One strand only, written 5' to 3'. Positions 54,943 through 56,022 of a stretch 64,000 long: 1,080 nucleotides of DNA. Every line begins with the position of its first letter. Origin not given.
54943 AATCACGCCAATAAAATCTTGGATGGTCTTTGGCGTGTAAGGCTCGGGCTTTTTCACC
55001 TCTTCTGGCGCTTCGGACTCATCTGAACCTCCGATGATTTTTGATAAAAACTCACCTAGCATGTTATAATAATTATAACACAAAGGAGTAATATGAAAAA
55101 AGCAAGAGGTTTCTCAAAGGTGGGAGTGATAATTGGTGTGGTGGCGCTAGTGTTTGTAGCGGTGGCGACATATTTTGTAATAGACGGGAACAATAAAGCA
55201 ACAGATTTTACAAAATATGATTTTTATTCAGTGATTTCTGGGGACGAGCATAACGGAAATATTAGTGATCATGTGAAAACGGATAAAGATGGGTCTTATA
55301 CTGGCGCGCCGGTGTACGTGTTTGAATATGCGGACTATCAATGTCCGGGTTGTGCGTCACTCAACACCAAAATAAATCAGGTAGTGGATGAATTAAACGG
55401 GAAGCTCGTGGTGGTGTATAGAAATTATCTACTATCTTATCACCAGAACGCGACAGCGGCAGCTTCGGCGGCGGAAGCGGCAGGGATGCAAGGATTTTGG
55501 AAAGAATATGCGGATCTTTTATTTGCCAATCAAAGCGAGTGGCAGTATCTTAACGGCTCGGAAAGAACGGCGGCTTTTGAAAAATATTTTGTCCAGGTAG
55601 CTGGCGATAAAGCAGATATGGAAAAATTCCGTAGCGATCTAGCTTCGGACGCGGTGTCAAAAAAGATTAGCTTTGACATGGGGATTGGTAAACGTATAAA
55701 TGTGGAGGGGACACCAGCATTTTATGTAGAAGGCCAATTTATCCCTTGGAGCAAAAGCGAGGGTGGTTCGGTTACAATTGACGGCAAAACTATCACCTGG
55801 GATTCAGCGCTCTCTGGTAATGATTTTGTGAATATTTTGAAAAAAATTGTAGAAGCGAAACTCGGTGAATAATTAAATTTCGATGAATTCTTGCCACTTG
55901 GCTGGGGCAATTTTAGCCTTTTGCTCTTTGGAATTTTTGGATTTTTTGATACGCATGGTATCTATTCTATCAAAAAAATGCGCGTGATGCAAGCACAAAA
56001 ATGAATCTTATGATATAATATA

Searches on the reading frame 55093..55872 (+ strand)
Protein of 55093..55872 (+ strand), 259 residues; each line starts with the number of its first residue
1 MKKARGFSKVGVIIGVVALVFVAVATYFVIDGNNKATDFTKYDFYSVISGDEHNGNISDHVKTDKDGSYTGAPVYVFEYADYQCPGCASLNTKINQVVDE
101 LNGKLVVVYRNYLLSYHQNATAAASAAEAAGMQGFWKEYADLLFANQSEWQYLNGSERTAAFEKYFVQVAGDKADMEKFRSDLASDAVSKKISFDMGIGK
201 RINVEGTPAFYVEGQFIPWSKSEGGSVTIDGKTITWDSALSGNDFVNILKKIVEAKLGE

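Call 9: search_protein_families(library=ncbifam, proteins=[window:55093-55872:+])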
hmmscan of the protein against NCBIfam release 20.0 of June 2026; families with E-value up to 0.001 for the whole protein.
window:55093-55872:+ (259 aa): 2 families
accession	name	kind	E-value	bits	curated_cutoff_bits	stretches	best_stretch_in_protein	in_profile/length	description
NF041057.1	Rcas_1661_fam_Se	equivalog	6.1e-12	45.6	190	1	71-217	88-231/247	Rcas_1661 family thioredoxin-like (seleno)lipoprotein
NF047695.1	ThlDiSintDsbAHaem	equivalog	0.00021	20.8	290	1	75-216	41-177/206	thiol:disulfide interchange protein DsbA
